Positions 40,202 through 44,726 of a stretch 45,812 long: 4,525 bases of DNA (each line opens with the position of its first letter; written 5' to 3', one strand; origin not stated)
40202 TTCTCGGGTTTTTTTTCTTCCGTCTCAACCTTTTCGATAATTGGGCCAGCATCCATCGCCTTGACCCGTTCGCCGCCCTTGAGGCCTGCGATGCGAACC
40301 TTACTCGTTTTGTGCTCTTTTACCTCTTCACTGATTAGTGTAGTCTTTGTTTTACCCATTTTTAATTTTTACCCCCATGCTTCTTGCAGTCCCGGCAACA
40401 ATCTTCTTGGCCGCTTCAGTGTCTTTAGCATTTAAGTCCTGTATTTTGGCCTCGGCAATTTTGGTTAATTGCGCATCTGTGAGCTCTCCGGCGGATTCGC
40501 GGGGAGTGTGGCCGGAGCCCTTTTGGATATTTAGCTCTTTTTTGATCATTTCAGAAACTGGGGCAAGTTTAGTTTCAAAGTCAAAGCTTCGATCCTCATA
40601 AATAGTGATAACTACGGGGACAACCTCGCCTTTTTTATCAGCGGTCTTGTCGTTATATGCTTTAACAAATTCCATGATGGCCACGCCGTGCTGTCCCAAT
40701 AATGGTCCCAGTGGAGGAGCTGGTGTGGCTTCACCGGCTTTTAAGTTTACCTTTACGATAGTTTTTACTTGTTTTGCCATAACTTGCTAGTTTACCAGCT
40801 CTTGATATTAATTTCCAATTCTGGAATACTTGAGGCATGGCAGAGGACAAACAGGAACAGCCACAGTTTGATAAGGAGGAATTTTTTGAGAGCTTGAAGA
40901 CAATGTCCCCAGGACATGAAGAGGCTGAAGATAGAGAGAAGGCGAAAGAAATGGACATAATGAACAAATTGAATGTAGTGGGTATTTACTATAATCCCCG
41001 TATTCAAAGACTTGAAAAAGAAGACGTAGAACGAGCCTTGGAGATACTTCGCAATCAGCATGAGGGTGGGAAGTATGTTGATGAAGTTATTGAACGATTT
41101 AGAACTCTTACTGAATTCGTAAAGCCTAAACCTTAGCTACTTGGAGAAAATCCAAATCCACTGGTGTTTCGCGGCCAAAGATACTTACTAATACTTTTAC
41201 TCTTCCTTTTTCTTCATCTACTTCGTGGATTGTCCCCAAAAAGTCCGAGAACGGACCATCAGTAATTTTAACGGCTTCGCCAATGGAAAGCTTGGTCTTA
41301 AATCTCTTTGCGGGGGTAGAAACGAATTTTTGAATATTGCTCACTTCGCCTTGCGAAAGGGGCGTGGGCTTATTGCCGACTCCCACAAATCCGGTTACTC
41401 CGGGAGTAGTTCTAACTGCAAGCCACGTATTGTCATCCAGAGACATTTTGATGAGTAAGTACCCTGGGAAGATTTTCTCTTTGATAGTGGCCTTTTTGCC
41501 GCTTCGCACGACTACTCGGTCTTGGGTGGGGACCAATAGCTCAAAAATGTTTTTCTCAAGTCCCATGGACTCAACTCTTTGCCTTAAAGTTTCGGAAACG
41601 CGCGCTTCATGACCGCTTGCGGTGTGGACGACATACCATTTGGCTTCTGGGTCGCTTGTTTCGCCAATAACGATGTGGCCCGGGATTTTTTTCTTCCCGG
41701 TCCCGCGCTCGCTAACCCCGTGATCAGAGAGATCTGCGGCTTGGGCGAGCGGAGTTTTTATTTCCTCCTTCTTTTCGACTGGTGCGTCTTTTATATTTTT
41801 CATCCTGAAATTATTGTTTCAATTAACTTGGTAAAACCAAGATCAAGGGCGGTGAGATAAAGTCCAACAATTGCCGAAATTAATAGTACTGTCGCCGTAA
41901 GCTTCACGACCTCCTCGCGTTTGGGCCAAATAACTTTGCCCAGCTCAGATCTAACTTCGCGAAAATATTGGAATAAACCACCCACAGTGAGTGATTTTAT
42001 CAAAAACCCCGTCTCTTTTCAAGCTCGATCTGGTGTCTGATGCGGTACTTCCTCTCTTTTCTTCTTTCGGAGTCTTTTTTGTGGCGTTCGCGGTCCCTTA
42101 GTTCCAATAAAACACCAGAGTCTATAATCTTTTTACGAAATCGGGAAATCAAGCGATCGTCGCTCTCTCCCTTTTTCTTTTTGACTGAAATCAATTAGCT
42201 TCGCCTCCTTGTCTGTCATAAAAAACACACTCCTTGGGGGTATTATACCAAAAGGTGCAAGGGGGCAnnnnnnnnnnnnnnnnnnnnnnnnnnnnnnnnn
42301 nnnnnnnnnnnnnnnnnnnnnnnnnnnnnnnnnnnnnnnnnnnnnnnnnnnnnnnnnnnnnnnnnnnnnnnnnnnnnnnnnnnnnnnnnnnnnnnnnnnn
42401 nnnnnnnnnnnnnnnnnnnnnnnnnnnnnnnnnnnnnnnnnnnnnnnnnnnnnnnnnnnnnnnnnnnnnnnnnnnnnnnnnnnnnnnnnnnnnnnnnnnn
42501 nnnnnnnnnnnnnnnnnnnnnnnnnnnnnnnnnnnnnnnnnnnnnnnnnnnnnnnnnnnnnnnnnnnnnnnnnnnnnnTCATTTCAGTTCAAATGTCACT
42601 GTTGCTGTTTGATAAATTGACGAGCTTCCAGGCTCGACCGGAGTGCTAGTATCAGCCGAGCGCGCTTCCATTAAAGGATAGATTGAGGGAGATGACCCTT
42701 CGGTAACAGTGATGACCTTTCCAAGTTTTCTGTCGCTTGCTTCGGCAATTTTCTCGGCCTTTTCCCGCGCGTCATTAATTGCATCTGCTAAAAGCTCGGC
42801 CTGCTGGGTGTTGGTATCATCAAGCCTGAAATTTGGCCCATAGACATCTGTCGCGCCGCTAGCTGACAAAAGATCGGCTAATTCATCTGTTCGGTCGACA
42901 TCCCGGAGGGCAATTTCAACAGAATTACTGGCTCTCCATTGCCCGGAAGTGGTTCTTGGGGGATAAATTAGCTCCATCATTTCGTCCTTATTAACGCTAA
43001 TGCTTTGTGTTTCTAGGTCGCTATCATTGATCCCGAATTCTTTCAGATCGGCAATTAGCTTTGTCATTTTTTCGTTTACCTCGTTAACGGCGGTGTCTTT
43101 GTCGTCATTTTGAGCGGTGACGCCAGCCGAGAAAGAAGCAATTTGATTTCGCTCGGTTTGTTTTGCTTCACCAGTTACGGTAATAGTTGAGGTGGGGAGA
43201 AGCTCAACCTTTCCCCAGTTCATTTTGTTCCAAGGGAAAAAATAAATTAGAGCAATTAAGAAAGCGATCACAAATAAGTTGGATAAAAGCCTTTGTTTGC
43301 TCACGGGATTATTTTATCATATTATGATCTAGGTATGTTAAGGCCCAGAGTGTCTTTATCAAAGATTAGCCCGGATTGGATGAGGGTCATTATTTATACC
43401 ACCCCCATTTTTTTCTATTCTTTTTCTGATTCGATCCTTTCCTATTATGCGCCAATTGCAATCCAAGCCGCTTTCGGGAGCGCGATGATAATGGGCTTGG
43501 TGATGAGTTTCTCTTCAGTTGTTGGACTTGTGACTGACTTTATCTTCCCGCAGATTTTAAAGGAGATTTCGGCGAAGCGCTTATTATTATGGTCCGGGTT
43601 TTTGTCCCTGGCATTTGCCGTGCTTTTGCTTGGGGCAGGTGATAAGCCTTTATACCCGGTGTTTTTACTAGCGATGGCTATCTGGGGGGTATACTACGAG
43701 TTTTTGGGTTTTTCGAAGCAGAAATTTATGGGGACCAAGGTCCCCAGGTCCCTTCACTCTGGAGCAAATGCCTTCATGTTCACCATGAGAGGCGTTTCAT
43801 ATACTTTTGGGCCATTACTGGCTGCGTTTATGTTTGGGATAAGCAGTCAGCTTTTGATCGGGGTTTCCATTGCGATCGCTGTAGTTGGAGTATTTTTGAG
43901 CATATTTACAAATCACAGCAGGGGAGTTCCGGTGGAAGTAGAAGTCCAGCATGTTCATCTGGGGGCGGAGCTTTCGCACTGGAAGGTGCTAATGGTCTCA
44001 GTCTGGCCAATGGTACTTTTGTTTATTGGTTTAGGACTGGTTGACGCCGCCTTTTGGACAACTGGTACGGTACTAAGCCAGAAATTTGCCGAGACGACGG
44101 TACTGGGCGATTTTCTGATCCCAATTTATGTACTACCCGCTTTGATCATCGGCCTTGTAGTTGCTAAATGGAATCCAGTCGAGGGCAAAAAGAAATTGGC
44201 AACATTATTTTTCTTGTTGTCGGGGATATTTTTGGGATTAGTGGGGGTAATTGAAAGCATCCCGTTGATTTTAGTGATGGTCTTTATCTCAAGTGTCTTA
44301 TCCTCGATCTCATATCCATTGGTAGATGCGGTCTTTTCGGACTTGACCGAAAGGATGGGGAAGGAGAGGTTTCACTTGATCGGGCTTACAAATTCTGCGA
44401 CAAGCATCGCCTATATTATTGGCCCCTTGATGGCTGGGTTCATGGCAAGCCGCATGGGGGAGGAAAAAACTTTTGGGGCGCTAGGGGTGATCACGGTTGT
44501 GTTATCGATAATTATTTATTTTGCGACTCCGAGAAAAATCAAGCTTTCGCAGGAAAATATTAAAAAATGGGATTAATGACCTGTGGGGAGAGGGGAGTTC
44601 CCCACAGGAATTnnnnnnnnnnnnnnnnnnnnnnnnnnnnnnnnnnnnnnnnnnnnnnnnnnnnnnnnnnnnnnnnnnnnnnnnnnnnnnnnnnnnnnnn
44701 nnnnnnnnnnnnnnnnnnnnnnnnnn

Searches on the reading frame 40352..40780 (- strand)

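Call 46: search_protein_families(library=pfam, proteins=[window:40352-40780:-], max_evalue=0.001)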
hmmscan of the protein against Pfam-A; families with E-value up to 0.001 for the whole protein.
window:40352-40780:- (142 aa): 2 families
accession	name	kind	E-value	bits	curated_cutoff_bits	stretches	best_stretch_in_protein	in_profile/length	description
PF03946.19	Ribosomal_L11_N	-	1.1e-26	92.8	32.9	1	9-66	1-58/58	Ribosomal protein L11, N-terminal domain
PF00298.24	Ribosomal_L11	-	2.4e-20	73.1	21.4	1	73-139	3-69/69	Ribosomal protein L11, RNA binding domain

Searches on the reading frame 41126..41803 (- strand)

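Call 46: search_protein_families(library=pfam, proteins=[window:41126-41803:-], max_evalue=0.001)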
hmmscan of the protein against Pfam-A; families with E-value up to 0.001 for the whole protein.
window:41126-41803:- (225 aa): 2 families
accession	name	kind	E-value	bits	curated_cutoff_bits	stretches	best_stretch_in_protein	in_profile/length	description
PF02357.24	NusG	-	2e-27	95.9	22.2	1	55-157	2-92/93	Transcription termination factor nusG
PF00467.35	KOW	-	9.8e-07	28.8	22.3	1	175-204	2-31/32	KOW motif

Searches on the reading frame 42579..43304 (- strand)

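Call 46: search_protein_families(library=pfam, proteins=[window:42579-43304:-], max_evalue=0.001)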
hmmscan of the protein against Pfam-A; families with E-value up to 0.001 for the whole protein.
window:42579-43304:- (241 aa): 1 family
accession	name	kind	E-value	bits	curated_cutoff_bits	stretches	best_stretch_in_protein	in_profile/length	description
PF04402.19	SIMPL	-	2.9e-43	148.9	25.2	1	41-238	1-205/205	Protein of unknown function (DUF541)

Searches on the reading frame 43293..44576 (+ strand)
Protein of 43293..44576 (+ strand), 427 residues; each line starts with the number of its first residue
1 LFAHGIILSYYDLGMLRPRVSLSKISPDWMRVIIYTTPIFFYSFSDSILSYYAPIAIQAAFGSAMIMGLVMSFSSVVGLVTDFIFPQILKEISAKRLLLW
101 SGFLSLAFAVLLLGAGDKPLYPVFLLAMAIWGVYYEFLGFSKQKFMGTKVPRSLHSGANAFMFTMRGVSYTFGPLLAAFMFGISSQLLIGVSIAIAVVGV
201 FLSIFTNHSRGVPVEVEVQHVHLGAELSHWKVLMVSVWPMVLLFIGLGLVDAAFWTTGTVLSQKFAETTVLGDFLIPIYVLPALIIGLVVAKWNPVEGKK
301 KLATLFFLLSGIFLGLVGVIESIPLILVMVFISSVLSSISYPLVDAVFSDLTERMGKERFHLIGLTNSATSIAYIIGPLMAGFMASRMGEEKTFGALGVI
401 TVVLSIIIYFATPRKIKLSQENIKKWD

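Call 46: search_protein_families(library=pfam, proteins=[window:43293-44576:+], max_evalue=0.001)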
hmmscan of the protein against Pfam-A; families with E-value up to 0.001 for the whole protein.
window:43293-44576:+ (427 aa): 2 families
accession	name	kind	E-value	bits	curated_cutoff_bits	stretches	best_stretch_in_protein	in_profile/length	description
PF07690.21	MFS_1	-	5.3e-24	85.2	33.4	2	243-416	1-178/347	Major Facilitator Superfamily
PF03092.22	BT1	-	0.00026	20.3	22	0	316-417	79-180/432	BT1 family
